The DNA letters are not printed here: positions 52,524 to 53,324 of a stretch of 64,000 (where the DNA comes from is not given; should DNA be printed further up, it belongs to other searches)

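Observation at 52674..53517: Bactofilin fused to an excisionase-type HTH domain, followed by a membrane-anchored paralog of the same HTH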

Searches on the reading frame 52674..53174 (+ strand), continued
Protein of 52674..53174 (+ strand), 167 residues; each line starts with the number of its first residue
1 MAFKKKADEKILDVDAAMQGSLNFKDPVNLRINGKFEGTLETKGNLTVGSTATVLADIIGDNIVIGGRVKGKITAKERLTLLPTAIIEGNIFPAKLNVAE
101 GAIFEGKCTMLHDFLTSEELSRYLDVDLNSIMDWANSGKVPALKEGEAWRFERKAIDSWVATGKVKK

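Call 74: find_homologous_proteins(query=A6, max_evalue=1e-10)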
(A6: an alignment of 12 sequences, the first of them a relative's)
Query A6 (12 sequences) (178 aa, profile of the alignment): 244 proteins with E <= 1e-10 among 2206 candidates; the best 120 are listed.
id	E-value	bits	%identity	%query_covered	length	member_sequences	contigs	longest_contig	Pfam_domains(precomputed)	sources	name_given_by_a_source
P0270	5.5e-64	233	100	100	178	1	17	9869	PF12728.14,PF04519.20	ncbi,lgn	-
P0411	3.7e-62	227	41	93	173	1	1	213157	PF12728.14,PF04519.20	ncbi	ncbi:MAG: polymer-forming cytoskeletal protein [Candidatus Omnitrophota bacterium]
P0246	2.6e-59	218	35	88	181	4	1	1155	PF12728.14,PF04519.20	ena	-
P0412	7.8e-59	216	33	98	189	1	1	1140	PF12728.14,PF04519.20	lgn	-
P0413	1.1e-58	216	34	97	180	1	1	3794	PF12728.14,PF04519.20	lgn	-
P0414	1.9e-58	215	33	88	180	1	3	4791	PF12728.14,PF04519.20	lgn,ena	-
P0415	3.2e-58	214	36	98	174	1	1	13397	PF12728.14,PF04519.20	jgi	jgi:excisionase family DNA binding protein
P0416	3.2e-58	214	39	89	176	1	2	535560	PF12728.14,PF04519.20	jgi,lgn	jgi:excisionase family DNA binding protein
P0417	9.0e-58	213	31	98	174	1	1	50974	PF12728.14,PF04519.20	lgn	-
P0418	1.5e-57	212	38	94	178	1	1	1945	PF12728.14,PF04519.20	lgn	-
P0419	1.5e-57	212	36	97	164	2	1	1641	PF12728.14,PF04519.20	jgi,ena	-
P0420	3.9e-57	211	32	94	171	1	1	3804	PF12728.14,PF04519.20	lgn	-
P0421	4.3e-57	211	34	98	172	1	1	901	PF12728.14,PF04519.20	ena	-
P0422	4.7e-57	211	36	94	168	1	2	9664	PF12728.14,PF04519.20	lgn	-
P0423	5.3e-57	210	31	98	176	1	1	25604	PF12728.14,PF04519.20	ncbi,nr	ncbi:MAG: polymer-forming cytoskeletal protein [Candidatus Omnitrophica bacterium]|nr:polymer-formin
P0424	7.2e-57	210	34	95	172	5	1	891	PF12728.14,PF04519.20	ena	-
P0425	7.3e-57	210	32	98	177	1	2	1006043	PF12728.14,PF04519.20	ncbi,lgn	ncbi:MAG: polymer-forming cytoskeletal protein [Candidatus Omnitrophota bacterium]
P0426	8.3e-57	210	36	93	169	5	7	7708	PF12728.14,PF04519.20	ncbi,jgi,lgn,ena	-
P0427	1.0e-56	209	35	98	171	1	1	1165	PF12728.14,PF04519.20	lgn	-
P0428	1.1e-56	209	32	92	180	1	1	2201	PF12728.14,PF04519.20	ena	-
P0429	1.2e-56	209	40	97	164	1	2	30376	PF12728.14,PF04519.20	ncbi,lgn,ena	-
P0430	1.3e-56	209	32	99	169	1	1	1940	PF12728.14,PF04519.20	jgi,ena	-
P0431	1.4e-56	209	37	94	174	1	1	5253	PF12728.14,PF04519.20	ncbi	-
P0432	1.4e-56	209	34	98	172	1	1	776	PF12728.14,PF04519.20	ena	-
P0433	1.5e-56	209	31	88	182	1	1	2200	PF04519.20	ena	-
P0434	1.7e-56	209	32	98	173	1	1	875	PF12728.14,PF04519.20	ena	-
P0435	2.0e-56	209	32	98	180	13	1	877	PF12728.14,PF04519.20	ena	-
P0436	2.2e-56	208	31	95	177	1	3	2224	PF04519.20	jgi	jgi:excisionase family DNA binding protein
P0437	2.7e-56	208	31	98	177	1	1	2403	PF12728.14,PF04519.20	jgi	jgi:excisionase family DNA binding protein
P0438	2.8e-56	208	35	94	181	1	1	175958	PF12728.14,PF04519.20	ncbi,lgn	-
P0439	2.9e-56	208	34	99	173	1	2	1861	PF12728.14,PF04519.20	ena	-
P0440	3.1e-56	208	32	98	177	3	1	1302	PF12728.14,PF04519.20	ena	-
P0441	3.4e-56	208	34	94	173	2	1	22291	PF12728.14,PF04519.20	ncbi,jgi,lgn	-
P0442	4.2e-56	207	34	95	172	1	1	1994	PF12728.14,PF04519.20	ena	-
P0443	4.3e-56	207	35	91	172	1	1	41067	PF12728.14,PF04519.20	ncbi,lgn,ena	-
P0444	4.4e-56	207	34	94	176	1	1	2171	PF12728.14,PF04519.20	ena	-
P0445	4.4e-56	207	31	95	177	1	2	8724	PF12728.14,PF04519.20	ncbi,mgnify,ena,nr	ncbi:MAG: hypothetical protein GX606_05485 [Elusimicrobia bacterium]|mgnify:CR=1 FL=1|nr:hypothetica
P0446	4.8e-56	207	36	97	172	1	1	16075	PF12728.14,PF04519.20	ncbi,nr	ncbi:MAG: polymer-forming cytoskeletal protein [Candidatus Omnitrophica bacterium]|nr:polymer-formin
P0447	4.8e-56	207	35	94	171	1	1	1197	PF12728.14,PF04519.20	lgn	-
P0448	5.3e-56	207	36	90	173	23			PF12728.14,PF04519.20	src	-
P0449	5.7e-56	207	34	98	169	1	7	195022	PF12728.14,PF04519.20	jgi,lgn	-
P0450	5.8e-56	207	31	98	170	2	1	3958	PF12728.14,PF04519.20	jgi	jgi:excisionase family DNA binding protein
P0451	6.0e-56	207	34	98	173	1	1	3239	PF12728.14,PF04519.20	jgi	-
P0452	6.2e-56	207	33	98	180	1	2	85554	PF12728.14,PF04519.20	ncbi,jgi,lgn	jgi:excisionase family DNA binding protein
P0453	6.7e-56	207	34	98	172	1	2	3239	PF12728.14,PF04519.20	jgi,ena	-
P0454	7.2e-56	207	34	97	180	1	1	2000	PF12728.14,PF04519.20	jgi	-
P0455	7.7e-56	207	35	98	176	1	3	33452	PF12728.14,PF04519.20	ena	-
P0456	7.7e-56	207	31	97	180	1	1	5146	PF12728.14,PF04519.20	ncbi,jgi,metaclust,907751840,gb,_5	metaclust:\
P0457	7.7e-56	207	35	98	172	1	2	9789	PF12728.14,PF04519.20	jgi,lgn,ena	-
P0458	8.4e-56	206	33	97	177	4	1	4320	PF12728.14,PF04519.20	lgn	-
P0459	9.2e-56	206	39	93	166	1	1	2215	PF12728.14,PF04519.20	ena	-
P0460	9.7e-56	206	34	98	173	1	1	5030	PF12728.14,PF04519.20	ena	-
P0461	1.1e-55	206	33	92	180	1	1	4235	PF12728.14,PF04519.20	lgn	-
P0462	1.1e-55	206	36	90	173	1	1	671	PF12728.14,PF04519.20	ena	-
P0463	1.1e-55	206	31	98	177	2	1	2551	PF12728.14,PF04519.20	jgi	jgi:excisionase family DNA binding protein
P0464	1.5e-55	206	30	98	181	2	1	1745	PF12728.14,PF04519.20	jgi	jgi:excisionase family DNA binding protein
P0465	1.6e-55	206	34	90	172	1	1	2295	PF12728.14,PF04519.20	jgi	-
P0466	1.8e-55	205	32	97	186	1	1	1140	PF12728.14,PF04519.20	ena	-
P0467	1.9e-55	205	35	92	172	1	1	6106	PF12728.14,PF04519.20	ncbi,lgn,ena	ncbi:MAG: polymer-forming cytoskeletal protein [Candidatus Omnitrophota bacterium]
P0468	1.9e-55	205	34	93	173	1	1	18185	PF12728.14,PF04519.20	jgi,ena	jgi:excisionase family DNA binding protein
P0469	2.0e-55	205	36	93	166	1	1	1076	PF12728.14,PF04519.20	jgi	-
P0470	2.1e-55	205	34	92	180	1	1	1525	PF12728.14,PF04519.20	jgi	jgi:excisionase family DNA binding protein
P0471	3.0e-55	205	32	94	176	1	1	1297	PF12728.14,PF04519.20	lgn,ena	-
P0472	3.0e-55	205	37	90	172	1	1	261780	PF12728.14,PF04519.20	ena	-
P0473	3.1e-55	205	34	98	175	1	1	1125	PF12728.14,PF04519.20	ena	-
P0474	3.3e-55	205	34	95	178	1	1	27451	PF12728.14,PF04519.20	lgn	-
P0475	3.5e-55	204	36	90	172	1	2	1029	PF12728.14,PF04519.20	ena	-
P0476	3.5e-55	204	33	97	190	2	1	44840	PF12728.14,PF04519.20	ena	-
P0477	3.8e-55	204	35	90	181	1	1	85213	PF12728.14,PF04519.20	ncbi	-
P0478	4.1e-55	204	36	90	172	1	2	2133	PF12728.14,PF04519.20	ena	-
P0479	4.1e-55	204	33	98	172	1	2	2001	PF12728.14,PF04519.20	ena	-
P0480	4.3e-55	204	35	98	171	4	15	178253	PF12728.14,PF04519.20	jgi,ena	jgi:excisionase family DNA binding protein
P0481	4.3e-55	204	36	90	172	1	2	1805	PF12728.14,PF04519.20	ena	-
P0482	4.7e-55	204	33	98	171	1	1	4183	PF12728.14,PF04519.20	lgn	-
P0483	5.2e-55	204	34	98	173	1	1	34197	PF12728.14,PF04519.20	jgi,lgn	-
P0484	5.4e-55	204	32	98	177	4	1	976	PF12728.14,PF04519.20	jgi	jgi:excisionase family DNA binding protein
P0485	5.7e-55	204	34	88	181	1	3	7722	PF04519.20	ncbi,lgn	ncbi:MAG: polymer-forming cytoskeletal protein [Candidatus Omnitrophota bacterium]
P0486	6.0e-55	204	35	90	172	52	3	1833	PF12728.14,PF04519.20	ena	-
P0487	7.1e-55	203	35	90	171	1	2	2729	PF12728.14,PF04519.20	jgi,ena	-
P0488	7.8e-55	203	32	97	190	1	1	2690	PF12728.14,PF04519.20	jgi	jgi:excisionase family DNA binding protein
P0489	8.1e-55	203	33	97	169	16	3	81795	PF12728.14,PF04519.20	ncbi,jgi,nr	ncbi:MAG: polymer-forming cytoskeletal protein [Candidatus Omnitrophica bacterium]|nr:polymer-formin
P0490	9.5e-55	203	33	97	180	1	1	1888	PF12728.14,PF04519.20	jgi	jgi:cytoskeletal protein CcmA (bactofilin family)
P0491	1.1e-54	203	35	94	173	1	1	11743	PF12728.14,PF04519.20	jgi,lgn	-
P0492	1.1e-54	203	35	98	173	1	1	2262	PF12728.14,PF04519.20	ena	-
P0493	1.2e-54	203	32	99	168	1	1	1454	PF12728.14,PF04519.20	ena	-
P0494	1.5e-54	202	34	90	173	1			PF12728.14,PF04519.20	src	-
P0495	1.5e-54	202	36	90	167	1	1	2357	PF12728.14,PF04519.20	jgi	jgi:excisionase family DNA binding protein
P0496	1.7e-54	202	33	98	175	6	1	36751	PF12728.14,PF04519.20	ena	-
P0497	1.7e-54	202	33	98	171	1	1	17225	PF12728.14,PF04519.20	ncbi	-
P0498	1.8e-54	202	34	94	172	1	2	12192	PF12728.14,PF04519.20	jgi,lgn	-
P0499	2.7e-54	202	32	98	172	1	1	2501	PF12728.14,PF04519.20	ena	-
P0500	3.0e-54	201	34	94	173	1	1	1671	PF12728.14,PF04519.20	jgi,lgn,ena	-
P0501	3.0e-54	201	33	96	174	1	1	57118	PF12728.14,PF04519.20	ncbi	-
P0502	3.3e-54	201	35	97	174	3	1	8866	PF12728.14,PF04519.20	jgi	jgi:excisionase family DNA binding protein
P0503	3.6e-54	201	37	98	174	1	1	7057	PF12728.14,PF04519.20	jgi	jgi:excisionase family DNA binding protein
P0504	3.9e-54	201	34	99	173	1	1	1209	PF12728.14,PF04519.20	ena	-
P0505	4.0e-54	201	35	98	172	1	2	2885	PF12728.14,PF04519.20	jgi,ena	-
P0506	4.2e-54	201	34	97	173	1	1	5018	PF12728.14,PF04519.20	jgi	jgi:cytoskeletal protein CcmA (bactofilin family)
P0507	4.4e-54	201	34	98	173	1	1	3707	PF12728.14,PF04519.20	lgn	-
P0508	4.6e-54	201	35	94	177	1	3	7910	PF12728.14,PF04519.20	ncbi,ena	-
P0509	5.7e-54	201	32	98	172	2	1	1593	PF12728.14,PF04519.20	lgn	-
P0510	6.4e-54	200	33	98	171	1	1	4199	PF12728.14,PF04519.20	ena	-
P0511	7.7e-54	200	32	94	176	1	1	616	PF12728.14,PF04519.20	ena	-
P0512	9.5e-54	200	34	93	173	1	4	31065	PF12728.14,PF04519.20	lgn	-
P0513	1.0e-53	200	34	90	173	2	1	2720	PF12728.14,PF04519.20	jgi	jgi:excisionase family DNA binding protein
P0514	1.2e-53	200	35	98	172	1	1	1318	PF12728.14,PF04519.20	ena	-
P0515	1.2e-53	199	33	98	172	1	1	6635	PF12728.14,PF04519.20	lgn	-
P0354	1.3e-53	199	27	94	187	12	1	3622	PF12728.14,PF04519.20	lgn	-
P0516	2.0e-53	199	32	88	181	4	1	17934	PF04519.20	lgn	-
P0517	3.0e-53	198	32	94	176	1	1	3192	PF12728.14,PF04519.20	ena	-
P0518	4.1e-53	198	30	97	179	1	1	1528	PF12728.14,PF04519.20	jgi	jgi:excisionase family DNA binding protein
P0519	4.3e-53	198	33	94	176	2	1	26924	PF04519.20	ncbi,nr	ncbi:MAG: polymer-forming cytoskeletal protein [Candidatus Omnitrophica bacterium]|nr:polymer-formin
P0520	4.6e-53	198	37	98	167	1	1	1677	PF12728.14,PF04519.20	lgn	-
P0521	5.4e-53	197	31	94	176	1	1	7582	PF12728.14,PF04519.20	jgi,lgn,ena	-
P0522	6.5e-53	197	32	96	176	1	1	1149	PF12728.14,PF04519.20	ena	-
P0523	1.6e-52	196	33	98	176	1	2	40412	PF12728.14,PF04519.20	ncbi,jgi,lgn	-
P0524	1.7e-52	196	32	99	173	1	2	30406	PF12728.14,PF04519.20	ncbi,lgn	-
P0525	6.5e-52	194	30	98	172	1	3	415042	PF12728.14,PF04519.20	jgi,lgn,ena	jgi:excisionase family DNA binding protein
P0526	8.5e-52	193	35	98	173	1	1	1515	PF12728.14,PF04519.20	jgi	jgi:excisionase family DNA binding protein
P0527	4.5e-51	191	31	98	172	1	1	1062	PF12728.14,PF04519.20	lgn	-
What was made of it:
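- Divergent fusion lineages whose taxon-labelled members are Omnitrophota, apart from one 'Elusimicrobia' MAG (call 74).
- Tried and rejected: Taxon-labelled members of the divergent fusion lineages are all Omnitrophota, except one MAG labelled Elusimicrobia (call 74).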

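Call 77: search_solved_structures(query=A1, max_evalue=0.01, show_alignments=4)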
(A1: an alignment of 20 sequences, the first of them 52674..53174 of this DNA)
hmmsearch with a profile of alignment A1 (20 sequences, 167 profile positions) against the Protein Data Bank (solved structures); distinct sequences matched with E-value up to 0.01: 2.
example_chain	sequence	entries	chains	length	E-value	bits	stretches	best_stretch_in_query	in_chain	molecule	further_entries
2n3d_A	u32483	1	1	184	6.2e-07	32.4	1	28-109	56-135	Bactofilin A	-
6ria_A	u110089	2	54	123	8.9e-06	28.6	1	15-109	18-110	bactofilin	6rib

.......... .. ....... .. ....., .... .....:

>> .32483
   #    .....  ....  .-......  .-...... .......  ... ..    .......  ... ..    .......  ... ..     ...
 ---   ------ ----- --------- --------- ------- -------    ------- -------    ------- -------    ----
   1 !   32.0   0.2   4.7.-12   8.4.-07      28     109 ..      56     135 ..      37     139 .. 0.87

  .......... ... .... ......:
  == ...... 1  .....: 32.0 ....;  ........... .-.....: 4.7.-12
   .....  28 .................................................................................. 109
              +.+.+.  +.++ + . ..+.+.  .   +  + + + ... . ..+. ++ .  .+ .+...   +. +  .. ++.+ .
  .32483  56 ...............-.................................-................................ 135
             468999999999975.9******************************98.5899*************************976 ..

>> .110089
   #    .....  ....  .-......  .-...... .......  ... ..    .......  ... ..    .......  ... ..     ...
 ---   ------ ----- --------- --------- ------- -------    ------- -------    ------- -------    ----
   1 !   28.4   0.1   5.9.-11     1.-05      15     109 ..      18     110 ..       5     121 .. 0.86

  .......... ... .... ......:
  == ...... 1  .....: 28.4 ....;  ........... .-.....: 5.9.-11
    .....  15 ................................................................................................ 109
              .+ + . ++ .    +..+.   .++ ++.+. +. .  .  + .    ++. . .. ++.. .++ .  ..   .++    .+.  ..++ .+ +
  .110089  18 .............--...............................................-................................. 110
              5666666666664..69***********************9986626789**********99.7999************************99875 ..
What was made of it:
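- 52704..52997 (+): Bactofilin beta-helix domain (residues 11-108), including F104 at the polymerisation interface. HMM alignment places BacA F130 and ThBac F105 at ORF1 position 104 (call 77).
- On Bactofilin (PF04519 / DUF583): HMM hits to BacA and ThBac (call 77).
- Bactofilin filaments need free C-terminal ends (F104-type interface, call 77).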

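Call 78: search_dna_similar(query=window:52674-53174:+, collection=phages, mode=protein, max_rows=8)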
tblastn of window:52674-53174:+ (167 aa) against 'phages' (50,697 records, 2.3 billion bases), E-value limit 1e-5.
No match.

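Call 79: search_dna_similar(query=window:52674-53174:+, collection=plasmids, mode=protein, max_rows=8)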
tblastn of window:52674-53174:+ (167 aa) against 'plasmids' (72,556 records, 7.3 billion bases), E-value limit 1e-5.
Records with a match: 6; places in all: 6; records where one place covers at least 80% of the query: 0.
Best place of each record, by identity: <60% 6.
By first word of the organism name: Leptospira 1; Pseudorhodobacter 1; Acetoanaerobium 1; Polaromonas 1; Paenibacillus 1; Parabacteroides 1.
By predicted mobility (MOB-suite, as given by PLSDB): non-mobilizable 4; mobilizable 1; conjugative 1.
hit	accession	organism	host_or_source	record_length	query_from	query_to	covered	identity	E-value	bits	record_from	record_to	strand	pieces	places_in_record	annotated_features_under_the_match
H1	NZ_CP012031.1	Leptospira borgpetersenii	Rattus,animal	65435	29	153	75%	34.1%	8e-10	64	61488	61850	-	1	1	polymer-forming cytoskeletal protein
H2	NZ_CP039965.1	Pseudorhodobacter turbinis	single bacterial isolate,Turban shell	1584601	2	121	72%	34.7%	2e-7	56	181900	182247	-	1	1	record has no annotation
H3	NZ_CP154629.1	Acetoanaerobium noterae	cell culture,Sludge of a digestion ...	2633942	9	118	66%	30.0%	7e-9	61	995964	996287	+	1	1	none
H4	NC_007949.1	Polaromonas sp. JS666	-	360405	11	113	62%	30.2%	9e-6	52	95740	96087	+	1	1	polymer-forming cytoskeletal protein | hypothetical protein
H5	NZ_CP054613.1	Paenibacillus cellulosilyticus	cell culture,soil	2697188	30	110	49%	37.0%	2e-9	62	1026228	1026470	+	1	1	none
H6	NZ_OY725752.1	Parabacteroides distasonis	-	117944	23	113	54%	31.9%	4e-8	58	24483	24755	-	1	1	polymer-forming cytoskeletal protein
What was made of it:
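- On Excisionase / recombination directionality factor (functional class): No phage homologue, and no plasmid homologue of the fusion (calls 78, 79).
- No phage match, and only plain bactofilins on plasmids (calls 78, 79).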

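Call 80: get_annotated_region(hit=H1, flank=1500)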
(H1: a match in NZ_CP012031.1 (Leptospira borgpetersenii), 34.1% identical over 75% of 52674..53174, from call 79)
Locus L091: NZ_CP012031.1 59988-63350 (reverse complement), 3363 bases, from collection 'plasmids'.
description: Leptospira borgpetersenii serovar Ballum strain 56604 plasmid lbp1, complete sequence
organism: Leptospira borgpetersenii (NCBI taxid 280505)
taxonomy: Bacteria; Spirochaetota; Spirochaetia; Leptospirales; Leptospiraceae; Leptospira; Leptospira borgpetersenii
host: -; source: Rattus,animal; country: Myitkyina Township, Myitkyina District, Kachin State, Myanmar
typing (MOB-suite, as given by PLSDB): non-mobilizable
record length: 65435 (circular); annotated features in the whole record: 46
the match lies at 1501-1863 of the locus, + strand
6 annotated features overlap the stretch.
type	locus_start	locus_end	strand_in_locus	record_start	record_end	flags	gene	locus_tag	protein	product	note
CDS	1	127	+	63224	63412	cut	-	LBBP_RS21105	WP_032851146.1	hypothetical protein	-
CDS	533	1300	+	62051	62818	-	-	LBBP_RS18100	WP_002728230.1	hypothetical protein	-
CDS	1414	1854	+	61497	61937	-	-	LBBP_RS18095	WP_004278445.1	polymer-forming cytoskeletal protein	-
CDS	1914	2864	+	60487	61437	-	-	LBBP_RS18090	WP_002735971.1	4-hydroxythreonine-4-phosphate dehydrogenase PdxA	-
CDS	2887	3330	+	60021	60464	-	-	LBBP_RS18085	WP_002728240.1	hypothetical protein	-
CDS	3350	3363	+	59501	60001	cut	-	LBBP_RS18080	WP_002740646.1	tetratricopeptide repeat protein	-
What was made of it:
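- Tried and rejected: The Leptospira plasmid hit that seemed to extend into the HTH is annotated as a 146-aa polymer-forming cytoskeletal protein with no separate HTH feature (call 80).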
